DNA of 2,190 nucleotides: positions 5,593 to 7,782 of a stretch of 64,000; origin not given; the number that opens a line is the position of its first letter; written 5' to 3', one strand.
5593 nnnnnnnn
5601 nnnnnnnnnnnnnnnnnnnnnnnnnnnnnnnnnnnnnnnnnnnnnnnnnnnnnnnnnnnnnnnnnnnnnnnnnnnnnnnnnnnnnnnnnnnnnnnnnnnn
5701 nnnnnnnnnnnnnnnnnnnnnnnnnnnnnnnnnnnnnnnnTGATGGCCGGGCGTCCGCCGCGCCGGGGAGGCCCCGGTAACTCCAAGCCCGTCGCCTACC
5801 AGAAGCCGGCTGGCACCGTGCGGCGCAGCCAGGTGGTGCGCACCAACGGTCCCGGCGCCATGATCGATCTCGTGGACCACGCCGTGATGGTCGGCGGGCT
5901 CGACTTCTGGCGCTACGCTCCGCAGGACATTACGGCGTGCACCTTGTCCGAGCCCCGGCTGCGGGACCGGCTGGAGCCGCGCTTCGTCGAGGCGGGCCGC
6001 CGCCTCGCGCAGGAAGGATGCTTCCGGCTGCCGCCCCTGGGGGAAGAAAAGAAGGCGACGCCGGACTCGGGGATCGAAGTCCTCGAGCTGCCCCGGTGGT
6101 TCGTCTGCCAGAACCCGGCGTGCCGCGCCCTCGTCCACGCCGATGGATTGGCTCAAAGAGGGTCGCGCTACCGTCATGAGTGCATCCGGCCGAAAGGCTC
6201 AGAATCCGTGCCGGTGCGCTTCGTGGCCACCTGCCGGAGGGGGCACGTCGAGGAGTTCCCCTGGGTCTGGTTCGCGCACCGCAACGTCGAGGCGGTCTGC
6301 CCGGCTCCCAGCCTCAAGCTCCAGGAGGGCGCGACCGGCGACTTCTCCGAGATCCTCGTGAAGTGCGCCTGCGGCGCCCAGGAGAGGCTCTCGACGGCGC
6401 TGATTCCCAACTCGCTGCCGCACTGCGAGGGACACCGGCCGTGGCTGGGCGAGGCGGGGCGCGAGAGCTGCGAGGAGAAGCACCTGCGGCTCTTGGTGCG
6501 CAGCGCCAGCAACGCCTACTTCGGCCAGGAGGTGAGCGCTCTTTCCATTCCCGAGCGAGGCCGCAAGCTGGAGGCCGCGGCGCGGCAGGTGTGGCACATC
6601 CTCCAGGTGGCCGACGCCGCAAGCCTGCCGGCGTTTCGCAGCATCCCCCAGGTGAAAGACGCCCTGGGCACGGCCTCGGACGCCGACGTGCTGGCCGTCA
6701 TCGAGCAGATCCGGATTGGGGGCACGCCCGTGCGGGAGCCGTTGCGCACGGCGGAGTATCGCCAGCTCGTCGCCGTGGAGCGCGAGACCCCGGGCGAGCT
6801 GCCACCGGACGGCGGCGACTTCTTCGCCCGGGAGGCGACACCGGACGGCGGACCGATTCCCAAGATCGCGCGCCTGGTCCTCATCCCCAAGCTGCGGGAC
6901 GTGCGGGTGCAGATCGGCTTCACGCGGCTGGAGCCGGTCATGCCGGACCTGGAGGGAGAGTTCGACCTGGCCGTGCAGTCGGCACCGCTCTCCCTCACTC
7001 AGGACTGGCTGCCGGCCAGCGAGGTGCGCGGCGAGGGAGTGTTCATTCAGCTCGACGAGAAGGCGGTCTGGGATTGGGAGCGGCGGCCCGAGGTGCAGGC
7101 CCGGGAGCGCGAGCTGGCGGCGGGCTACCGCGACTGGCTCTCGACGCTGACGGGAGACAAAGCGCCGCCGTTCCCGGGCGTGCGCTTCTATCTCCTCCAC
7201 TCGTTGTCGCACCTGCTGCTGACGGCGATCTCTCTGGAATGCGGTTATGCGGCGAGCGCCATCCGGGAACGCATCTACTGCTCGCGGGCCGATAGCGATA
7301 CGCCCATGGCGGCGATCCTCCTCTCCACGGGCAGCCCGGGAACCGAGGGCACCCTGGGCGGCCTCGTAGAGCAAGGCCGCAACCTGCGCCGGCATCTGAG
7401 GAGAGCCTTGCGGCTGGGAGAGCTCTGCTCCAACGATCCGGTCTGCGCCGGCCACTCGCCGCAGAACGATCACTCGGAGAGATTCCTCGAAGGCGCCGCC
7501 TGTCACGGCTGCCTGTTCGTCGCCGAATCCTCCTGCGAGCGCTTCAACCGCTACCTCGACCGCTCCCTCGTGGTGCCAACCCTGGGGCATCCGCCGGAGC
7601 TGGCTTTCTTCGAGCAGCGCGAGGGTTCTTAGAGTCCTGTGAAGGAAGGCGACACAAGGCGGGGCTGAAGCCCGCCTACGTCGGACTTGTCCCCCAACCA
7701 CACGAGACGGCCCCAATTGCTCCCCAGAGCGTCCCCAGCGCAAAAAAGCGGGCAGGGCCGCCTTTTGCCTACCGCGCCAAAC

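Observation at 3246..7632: Coupled SF2 helicase + DUF1998 gene pair (DISARM DrmA/DrmB-like core) with no nuclease or methylase, wedged between a dead IS21 and tRNA-Phe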

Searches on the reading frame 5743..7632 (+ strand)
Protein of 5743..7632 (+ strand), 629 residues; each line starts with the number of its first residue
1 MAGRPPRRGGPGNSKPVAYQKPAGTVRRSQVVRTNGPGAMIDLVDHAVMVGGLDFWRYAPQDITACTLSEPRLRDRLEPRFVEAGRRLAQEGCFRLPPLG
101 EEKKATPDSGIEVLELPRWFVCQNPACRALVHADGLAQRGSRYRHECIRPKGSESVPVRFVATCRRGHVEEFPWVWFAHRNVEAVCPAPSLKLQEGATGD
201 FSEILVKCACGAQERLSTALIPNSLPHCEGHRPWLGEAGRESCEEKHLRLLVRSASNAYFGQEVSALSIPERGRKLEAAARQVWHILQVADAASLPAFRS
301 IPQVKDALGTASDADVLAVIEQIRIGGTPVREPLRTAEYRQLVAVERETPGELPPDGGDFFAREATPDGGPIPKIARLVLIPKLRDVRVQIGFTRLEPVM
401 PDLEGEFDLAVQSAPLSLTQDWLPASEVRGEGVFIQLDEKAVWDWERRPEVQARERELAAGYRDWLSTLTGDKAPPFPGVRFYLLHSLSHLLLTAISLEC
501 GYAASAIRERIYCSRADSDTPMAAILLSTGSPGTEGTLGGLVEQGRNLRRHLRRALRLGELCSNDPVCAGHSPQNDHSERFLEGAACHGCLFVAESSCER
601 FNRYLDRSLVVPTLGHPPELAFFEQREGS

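Call 7: search_protein_families(library=pfam, proteins=[window:5743-7629:+], max_evalue=0.01)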
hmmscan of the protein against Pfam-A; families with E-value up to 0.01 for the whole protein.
window:5743-7629:+ (629 aa): 1 family
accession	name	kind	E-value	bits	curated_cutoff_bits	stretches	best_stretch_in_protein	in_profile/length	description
PF09369.15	MZB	-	1.3e-08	35.9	24.2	1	488-591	1-80/80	MrfA Zn-binding domain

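Call 8: search_protein_families(library=padloc, proteins=[window:5743-7629:+], max_evalue=0.01)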
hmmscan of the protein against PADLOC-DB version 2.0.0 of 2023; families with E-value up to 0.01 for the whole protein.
window:5743-7629:+ (629 aa): 4 families
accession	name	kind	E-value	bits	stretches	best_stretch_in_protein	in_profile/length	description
PDLC02583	DrmB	-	1.5e-71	240.2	2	377-611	375-602/606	DrmB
PDLC02579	DrmB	-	1e-61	206.6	1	351-623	46-313/314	DrmB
PDLC02584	DrmB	-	6.9e-58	194.6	2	375-615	190-435/445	DrmB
PDLC02582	DrmB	-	2e-06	24.7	1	482-611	523-633/649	DrmB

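Call 9: search_protein_families(library=ncbifam, proteins=[window:5743-7629:+], max_evalue=0.01)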
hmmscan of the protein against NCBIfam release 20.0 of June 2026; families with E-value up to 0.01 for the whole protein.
window:5743-7629:+ (629 aa): 1 family
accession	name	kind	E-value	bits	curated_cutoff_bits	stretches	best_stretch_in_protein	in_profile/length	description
NF038324.1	DrmB_fam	subfamily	8.7e-157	523.5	240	1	23-613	2-604/604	DrmB family protein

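Call 21: find_encoding_contigs(protein=window:5743-7632:+, flank=10000, max_places=6)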
Protein window:5743-7632:+ (629 aa): 5 contigs read that carry it; 5 places shown.
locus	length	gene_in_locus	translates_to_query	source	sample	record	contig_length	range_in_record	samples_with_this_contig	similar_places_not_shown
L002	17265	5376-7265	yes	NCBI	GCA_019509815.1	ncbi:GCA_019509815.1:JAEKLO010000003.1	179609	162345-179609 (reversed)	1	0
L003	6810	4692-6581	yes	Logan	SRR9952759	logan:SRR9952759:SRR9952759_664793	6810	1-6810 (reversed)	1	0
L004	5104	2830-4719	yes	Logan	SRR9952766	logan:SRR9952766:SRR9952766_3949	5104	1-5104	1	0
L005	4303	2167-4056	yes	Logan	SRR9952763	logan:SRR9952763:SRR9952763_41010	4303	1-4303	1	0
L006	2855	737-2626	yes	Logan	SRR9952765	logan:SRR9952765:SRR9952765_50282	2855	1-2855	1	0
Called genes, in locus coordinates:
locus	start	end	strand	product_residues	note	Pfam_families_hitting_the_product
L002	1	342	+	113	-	?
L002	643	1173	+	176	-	-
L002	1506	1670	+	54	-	-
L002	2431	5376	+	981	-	PF00271:Helicase_C (weak)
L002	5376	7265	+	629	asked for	PF09369:MZB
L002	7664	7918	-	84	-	PF01206:TusA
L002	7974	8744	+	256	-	-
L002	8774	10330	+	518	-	PF02142:MGS, PF01808:AICARFT_IMPCHas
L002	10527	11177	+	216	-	PF03548:LolA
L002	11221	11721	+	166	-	PF04461:YajQ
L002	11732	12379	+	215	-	PF13620:CarboxypepD_reg (faint)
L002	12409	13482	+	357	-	PF00348:polyprenyl_synt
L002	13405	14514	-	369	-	-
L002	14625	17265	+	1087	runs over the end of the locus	-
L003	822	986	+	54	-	-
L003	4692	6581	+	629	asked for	PF09369:MZB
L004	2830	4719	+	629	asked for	PF09369:MZB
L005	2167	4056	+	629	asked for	PF09369:MZB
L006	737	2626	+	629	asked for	PF09369:MZB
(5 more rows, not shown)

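Call 22: find_homologous_proteins(query=window:5743-7629:+, max_evalue=1e-10)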
Query window:5743-7629:+ (629 aa): 3196 proteins with E <= 1e-10 among 8000 candidates; the best 120 are listed.
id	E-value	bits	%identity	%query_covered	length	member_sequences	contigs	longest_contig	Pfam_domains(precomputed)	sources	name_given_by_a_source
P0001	0.0e+0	1453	100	100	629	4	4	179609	PF09369.16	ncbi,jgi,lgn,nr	ncbi:MAG: DUF1998 domain-containing protein [Acidobacteria bacterium]|nr:DUF1998 domain-containing p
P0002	0.0e+0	1174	83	97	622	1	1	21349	PF09369.16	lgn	-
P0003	0.0e+0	1172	83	99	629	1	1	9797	PF09369.16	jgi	jgi:hypothetical protein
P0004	0.0e+0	1169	82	98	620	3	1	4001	PF09369.16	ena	-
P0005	0.0e+0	1159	82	99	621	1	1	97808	PF09369.16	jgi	jgi:hypothetical protein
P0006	0.0e+0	1157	81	100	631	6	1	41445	PF09369.16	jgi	jgi:hypothetical protein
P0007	0.0e+0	1151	81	98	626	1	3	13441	PF09369.16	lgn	-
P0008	0.0e+0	1135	80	99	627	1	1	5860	PF09369.16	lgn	-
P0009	0.0e+0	1134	80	99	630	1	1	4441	PF09369.16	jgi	jgi:hypothetical protein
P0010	0.0e+0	1110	82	93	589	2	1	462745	PF09369.16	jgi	jgi:hypothetical protein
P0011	0.0e+0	1082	78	97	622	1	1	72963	PF09369.16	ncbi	ncbi:MAG: DUF1998 domain-containing protein [Acidobacteriota bacterium]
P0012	0.0e+0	1080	78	96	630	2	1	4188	PF09369.16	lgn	-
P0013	0.0e+0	1079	78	97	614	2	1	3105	PF09369.16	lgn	-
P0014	0.0e+0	1070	77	99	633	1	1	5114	PF09369.16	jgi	-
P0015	0.0e+0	1068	77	99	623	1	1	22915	PF09369.16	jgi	jgi:hypothetical protein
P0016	0.0e+0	1054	77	99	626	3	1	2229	PF09369.16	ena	-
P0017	0.0e+0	1042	74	98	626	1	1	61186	PF09369.16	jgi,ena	-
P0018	9.7e-258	875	65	97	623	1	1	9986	PF09369.16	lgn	-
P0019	6.3e-257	872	65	97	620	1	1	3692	PF09369.16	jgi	jgi:hypothetical protein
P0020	7.1e-255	866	65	97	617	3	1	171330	PF09369.16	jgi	jgi:hypothetical protein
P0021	1.8e-252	858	64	97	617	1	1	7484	PF09369.16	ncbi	-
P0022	7.9e-252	856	63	98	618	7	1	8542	PF09369.16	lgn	-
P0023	5.6e-251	853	64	100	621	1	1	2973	PF09369.16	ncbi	-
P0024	1.9e-249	848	63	97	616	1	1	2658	PF09369.16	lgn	-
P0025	4.0e-249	847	65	97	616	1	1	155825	PF09369.16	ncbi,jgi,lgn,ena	-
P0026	7.4e-249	846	63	97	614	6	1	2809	PF09369.16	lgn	-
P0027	2.2e-248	844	64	97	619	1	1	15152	PF09369.16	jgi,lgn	-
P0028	2.6e-247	841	60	96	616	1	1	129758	PF09369.16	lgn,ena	-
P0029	1.2e-246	838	61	98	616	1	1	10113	PF09369.16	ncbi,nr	ncbi:MAG TPA: DUF1998 domain-containing protein [Vicinamibacteria bacterium]|nr:DUF1998 domain-conta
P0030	3.3e-246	837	60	98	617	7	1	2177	PF09369.16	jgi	-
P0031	1.1e-245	835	62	97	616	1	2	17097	PF09369.16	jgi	jgi:hypothetical protein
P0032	1.9e-245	834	63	96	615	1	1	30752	PF09369.16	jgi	jgi:hypothetical protein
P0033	3.7e-245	833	62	97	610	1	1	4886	PF09369.16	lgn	-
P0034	4.3e-245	833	60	98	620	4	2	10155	PF09369.16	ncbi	ncbi:MAG: DrmB family protein [Vicinamibacteria bacterium]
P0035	4.7e-245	833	61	97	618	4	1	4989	PF09369.16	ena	-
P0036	5.0e-245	833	62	96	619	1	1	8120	PF09369.16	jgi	jgi:hypothetical protein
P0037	6.4e-244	829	60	98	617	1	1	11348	PF09369.16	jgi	jgi:hypothetical protein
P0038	6.4e-244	829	61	98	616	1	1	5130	PF09369.16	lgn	-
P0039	6.8e-244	829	61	97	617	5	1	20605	PF09369.16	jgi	jgi:hypothetical protein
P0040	2.7e-243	827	61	96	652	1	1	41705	PF09369.16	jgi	-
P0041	2.9e-243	827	61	98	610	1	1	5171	PF09369.16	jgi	jgi:hypothetical protein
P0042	1.2e-242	825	61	97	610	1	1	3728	PF09369.16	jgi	jgi:hypothetical protein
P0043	1.9e-242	825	62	96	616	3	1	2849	PF09369.16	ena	-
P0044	3.0e-242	824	62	97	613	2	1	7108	PF09369.16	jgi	-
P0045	1.2e-241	822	62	96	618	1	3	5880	PF09369.16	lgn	-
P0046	1.2e-241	822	62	97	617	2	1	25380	PF09369.16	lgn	-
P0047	1.9e-241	821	60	97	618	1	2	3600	PF09369.16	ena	-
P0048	4.4e-241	820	60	98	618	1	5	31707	PF09369.16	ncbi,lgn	-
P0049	3.1e-240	817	61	97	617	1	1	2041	PF09369.16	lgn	-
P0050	5.2e-240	816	61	97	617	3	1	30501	PF09369.16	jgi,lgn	-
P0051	1.3e-239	815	61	98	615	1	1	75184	PF09369.16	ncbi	-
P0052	2.6e-239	814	61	97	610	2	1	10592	PF09369.16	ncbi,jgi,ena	-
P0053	4.1e-239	814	64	93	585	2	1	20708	PF09369.16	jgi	jgi:hypothetical protein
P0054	9.2e-239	812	62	96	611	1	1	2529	PF09369.16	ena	-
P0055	1.6e-238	812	61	98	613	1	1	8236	PF09369.16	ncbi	-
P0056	2.6e-238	811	61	97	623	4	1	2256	PF09369.16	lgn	-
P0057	2.9e-238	811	62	96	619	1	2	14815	PF09369.16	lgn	-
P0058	4.5e-238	810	60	99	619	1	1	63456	PF09369.16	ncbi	-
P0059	2.5e-237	808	59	99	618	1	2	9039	PF09369.16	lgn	-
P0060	3.1e-237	807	60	97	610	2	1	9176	PF09369.16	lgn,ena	-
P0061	5.1e-237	807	62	97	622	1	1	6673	PF09369.16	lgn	-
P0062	7.1e-237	806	61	98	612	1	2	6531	PF09369.16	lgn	-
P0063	2.0e-236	805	61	96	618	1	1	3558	PF09369.16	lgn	-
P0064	2.5e-236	804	62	96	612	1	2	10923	PF09369.16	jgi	-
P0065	7.6e-236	803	58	98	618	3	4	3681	PF09369.16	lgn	-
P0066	7.6e-236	803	60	97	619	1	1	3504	PF09369.16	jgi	jgi:hypothetical protein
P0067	1.1e-235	802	61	98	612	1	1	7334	PF09369.16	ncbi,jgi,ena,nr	ncbi:MAG: DUF1998 domain-containing protein [Polyangia bacterium]|jgi:hypothetical protein|nr:DUF199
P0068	2.2e-235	801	58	99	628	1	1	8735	PF09369.16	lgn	-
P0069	2.2e-235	801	60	99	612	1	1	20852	PF09369.16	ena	-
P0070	2.7e-235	801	61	97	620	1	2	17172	PF09369.16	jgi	jgi:hypothetical protein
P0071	3.5e-235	801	60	98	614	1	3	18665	PF09369.16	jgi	jgi:hypothetical protein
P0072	4.2e-235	800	61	97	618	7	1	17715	PF09369.16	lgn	-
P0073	4.2e-235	800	62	96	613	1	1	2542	PF09369.16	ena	-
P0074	1.2e-234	799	60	97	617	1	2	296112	PF09369.16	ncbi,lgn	ncbi:MAG: DrmB family protein [Kofleriaceae bacterium]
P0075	2.2e-234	798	61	96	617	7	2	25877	PF09369.16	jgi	jgi:hypothetical protein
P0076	2.5e-234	798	60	98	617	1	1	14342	PF09369.16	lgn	-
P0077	3.8e-234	797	60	98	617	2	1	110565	PF09369.16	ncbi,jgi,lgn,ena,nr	ncbi:MAG TPA: DUF1998 domain-containing protein [Kofleriaceae bacterium]|nr:DUF1998 domain-containin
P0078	7.4e-234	796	59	97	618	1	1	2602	PF09369.16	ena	-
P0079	9.4e-234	796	59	96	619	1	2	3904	PF09369.16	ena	-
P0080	1.1e-233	796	61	96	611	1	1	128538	PF09369.16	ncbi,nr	ncbi:MAG: DUF1998 domain-containing protein [Sandaracinaceae bacterium]|nr:DUF1998 domain-containing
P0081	1.1e-233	796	60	97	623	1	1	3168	PF09369.16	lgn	-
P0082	1.3e-233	795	61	97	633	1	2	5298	PF09369.16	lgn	-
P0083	2.4e-233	794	60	98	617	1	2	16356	PF09369.16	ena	-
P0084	3.2e-233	794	60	97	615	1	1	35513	PF09369.16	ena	-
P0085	5.8e-233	793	61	96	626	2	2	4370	PF09369.16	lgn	-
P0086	7.5e-233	793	58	98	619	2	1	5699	PF09369.16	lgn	-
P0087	1.3e-232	792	60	98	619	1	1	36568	PF09369.16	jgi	jgi:hypothetical protein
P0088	2.5e-232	791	59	98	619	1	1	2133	PF09369.16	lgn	-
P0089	2.6e-232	791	60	98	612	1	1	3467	PF09369.16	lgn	-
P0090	2.6e-232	791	61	97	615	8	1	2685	PF09369.16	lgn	-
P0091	2.6e-232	791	60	96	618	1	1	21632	PF09369.16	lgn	-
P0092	2.8e-232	791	77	72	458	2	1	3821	PF09369.16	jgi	jgi:hypothetical protein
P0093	2.8e-232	791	61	96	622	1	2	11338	PF09369.16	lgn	-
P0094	2.9e-232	791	60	98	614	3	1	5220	PF09369.16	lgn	-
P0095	3.2e-232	791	60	96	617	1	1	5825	PF09369.16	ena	-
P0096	3.3e-232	791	59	96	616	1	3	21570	PF09369.16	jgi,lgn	jgi:hypothetical protein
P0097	3.9e-232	790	59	97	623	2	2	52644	PF09369.16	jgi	jgi:hypothetical protein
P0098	5.1e-232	790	59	97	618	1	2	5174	PF09369.16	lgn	-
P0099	5.4e-232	790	61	96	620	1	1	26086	PF09369.16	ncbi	-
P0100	6.1e-232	790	60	96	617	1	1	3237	PF09369.16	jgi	jgi:hypothetical protein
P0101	8.1e-232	789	61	96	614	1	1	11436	PF09369.16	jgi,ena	-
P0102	9.0e-232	789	60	96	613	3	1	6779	PF09369.16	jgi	-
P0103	1.7e-231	788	59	99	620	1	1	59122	PF09369.16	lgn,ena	-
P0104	2.9e-231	788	59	96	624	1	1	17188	PF09369.16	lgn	-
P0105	4.4e-231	787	59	96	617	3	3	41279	PF09369.16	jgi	jgi:hypothetical protein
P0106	4.7e-231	787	58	98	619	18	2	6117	PF09369.16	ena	-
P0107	5.3e-231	787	58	99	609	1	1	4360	PF09369.16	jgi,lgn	jgi:hypothetical protein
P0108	5.4e-231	787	60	97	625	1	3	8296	PF09369.16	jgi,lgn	jgi:hypothetical protein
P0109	5.4e-231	787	59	96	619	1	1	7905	PF09369.16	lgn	-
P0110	5.9e-231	787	59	96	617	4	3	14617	PF09369.16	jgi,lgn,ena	jgi:hypothetical protein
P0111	6.9e-231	786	59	98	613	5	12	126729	PF09369.16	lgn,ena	-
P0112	7.1e-231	786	58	96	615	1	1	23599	PF09369.16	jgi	jgi:hypothetical protein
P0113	1.1e-230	786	58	97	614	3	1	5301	PF09369.16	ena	-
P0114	2.3e-230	785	58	98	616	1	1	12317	PF09369.16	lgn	-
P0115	2.3e-230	785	60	96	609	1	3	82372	PF09369.16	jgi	jgi:hypothetical protein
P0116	2.7e-230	784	59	96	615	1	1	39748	PF09369.16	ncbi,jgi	jgi:MrfA Zn-binding domain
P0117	3.0e-230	784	59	96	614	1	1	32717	PF09369.16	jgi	jgi:hypothetical protein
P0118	3.5e-230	784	60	96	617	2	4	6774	PF09369.16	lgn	-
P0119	5.9e-230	783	58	97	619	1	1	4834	PF09369.16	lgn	-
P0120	6.1e-230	783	59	96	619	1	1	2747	PF09369.16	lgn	-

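Call 23: find_encoding_contigs(protein=P0005, flank=10000, max_places=2)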
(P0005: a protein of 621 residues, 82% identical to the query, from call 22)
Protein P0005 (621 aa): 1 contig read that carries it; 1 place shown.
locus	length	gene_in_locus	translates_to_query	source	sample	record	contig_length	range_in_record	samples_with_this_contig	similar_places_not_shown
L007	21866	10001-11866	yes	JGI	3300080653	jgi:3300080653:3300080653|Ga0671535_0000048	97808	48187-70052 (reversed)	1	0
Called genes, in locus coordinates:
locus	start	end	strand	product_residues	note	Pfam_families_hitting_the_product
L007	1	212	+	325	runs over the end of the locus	-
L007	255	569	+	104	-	-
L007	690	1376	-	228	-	PF14103:DUF4276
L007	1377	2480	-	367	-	PF02463:SMC_N, PF11398:DUF2813 (faint), PF13175:AAA_15 (weak), PF00005:ABC_tran (faint), PF13304:AAA_21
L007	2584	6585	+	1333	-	PF02384:N6_Mtase (faint), PF07669:Eco57I, PF20473:MmeI_Mtase, PF20466:MmeI_TRD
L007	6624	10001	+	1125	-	PF00271:Helicase_C (weak)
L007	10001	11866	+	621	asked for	PF09369:MZB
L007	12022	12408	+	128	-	-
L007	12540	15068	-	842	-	PF01326:PPDK_N, PF27448:Rph_4th, PF00391:PEP-utilizers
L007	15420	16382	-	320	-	PF04754:Transposase_31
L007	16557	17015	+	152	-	-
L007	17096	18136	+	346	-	PF08450:SGL (faint), PF25172:Beta-prop_WDR3_2nd (faint), PF10282:Lactonase (faint), PF21783:YNCE (weak), PF13449:Phytase-like (weak), PF02239:Cytochrom_D1, PF21783:YNCE, PF25174:Beta-prop_THOC3, +1 more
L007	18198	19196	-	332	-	PF02547:Queuosine_synth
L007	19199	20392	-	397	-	PF03825:Nuc_H_symport (weak), PF07690:MFS_1, PF12832:MFS_1_like (weak), PF13347:MFS_2 (weak), PF00083:Sugar_tr, PF06779:MFS_4, PF05977:MFS_3 (weak), PF07690:MFS_1, +3 more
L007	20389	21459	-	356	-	PF12911:OppC_N (weak), PF00528:BPD_transp_1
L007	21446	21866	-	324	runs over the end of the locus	PF19300:BPD_transp_1_N, PF00528:BPD_transp_1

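Call 24: find_encoding_contigs(protein=P0006, flank=10000, max_places=2)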
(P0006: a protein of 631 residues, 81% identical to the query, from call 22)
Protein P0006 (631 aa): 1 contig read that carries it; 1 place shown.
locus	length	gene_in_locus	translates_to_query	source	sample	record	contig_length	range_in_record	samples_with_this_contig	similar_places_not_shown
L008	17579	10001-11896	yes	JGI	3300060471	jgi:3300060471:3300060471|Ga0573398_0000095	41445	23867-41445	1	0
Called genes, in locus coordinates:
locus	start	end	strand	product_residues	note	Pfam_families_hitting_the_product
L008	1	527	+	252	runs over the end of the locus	-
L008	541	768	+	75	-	-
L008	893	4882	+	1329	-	PF20473:MmeI_Mtase (weak), PF07669:Eco57I, PF20473:MmeI_Mtase, PF20466:MmeI_TRD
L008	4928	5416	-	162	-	PF01316:Arg_repressor, PF02863:Arg_repressor_C (weak)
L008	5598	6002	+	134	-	-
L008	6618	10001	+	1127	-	PF00271:Helicase_C (faint)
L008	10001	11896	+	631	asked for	PF09369:MZB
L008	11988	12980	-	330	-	PF13365:Trypsin_2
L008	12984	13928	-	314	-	-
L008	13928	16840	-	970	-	PF13424:TPR_12 (faint), PF12770:CHAT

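Call 25: find_encoding_contigs(protein=P0010, flank=10000, max_places=2)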
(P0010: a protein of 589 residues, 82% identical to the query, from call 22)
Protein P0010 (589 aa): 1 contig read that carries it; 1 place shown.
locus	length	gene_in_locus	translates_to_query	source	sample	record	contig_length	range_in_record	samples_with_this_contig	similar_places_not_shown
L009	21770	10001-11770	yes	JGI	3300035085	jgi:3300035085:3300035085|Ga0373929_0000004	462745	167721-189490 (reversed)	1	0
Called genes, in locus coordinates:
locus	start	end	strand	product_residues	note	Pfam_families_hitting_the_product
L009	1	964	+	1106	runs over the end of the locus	PF00176:SNF2-rel_dom, PF04851:ResIII (weak), PF00271:Helicase_C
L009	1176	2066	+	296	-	-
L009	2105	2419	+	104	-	-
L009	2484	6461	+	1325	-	PF20473:MmeI_Mtase (weak), PF07669:Eco57I, PF20466:MmeI_TRD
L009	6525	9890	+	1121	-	PF00271:Helicase_C (weak)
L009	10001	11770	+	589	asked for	PF09369:MZB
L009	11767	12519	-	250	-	-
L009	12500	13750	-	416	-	PF00534:Glycos_transf_1, PF13692:Glyco_trans_1_4, PF13524:Glyco_trans_1_2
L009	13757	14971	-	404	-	PF00926:DHBP_synthase, PF00925:GTP_cyclohydro2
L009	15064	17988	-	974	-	PF08479:POTRA_2 (faint), PF07244:POTRA, PF01103:Omp85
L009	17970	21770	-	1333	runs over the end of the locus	PF05359:DUF748, PF13116:YhdP (faint), PF04357:TamB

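Call 26: find_encoding_contigs(protein=P0011, flank=10000, max_places=2)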
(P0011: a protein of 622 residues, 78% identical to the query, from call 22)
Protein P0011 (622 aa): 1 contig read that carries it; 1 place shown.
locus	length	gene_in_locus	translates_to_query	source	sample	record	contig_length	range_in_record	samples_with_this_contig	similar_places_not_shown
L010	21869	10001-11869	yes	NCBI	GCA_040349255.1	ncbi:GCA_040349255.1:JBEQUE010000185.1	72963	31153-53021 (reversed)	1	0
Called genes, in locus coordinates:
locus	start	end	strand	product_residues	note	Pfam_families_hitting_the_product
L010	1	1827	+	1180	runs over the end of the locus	PF00176:SNF2-rel_dom, PF00270:DEAD (faint), PF04851:ResIII (weak), PF00271:Helicase_C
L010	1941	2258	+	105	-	PF13560:HTH_31 (weak), PF01381:HTH_3 (weak)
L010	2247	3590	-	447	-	-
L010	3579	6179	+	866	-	PF07669:Eco57I, PF20473:MmeI_Mtase (weak), PF20466:MmeI_TRD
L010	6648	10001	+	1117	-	PF00271:Helicase_C (weak)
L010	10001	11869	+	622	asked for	PF09369:MZB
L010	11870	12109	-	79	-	-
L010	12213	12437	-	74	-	PF04255:DUF433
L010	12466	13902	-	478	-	PF01266:DAO (faint), PF04820:Trp_halogenase (weak)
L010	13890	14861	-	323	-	PF04055:Radical_SAM (weak)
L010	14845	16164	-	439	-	PF00733:Asn_synthase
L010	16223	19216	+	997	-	PF02012:BNR (faint), PF13088:BNR_2 (faint), PF14870:PSII_BNR (faint), PF15902:Sortilin-Vps10, PF25852:DUF6242_C (faint), PF15902:Sortilin-Vps10 (weak)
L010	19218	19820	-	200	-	PF07883:Cupin_2, PF02311:AraC_binding (weak)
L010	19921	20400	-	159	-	-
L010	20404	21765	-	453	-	-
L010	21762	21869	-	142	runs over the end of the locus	PF13115:YtkA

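Call 34: search_solved_structures(query=window:5743-7629:+, show_alignments=0, max_evalue=0.001)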
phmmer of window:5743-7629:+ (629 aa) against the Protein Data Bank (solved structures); distinct sequences matched with E-value up to 0.001: 1.
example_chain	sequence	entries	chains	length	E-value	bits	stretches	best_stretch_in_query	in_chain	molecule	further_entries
7s9v_B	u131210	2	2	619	5.5e-92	312.5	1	20-623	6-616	DrmB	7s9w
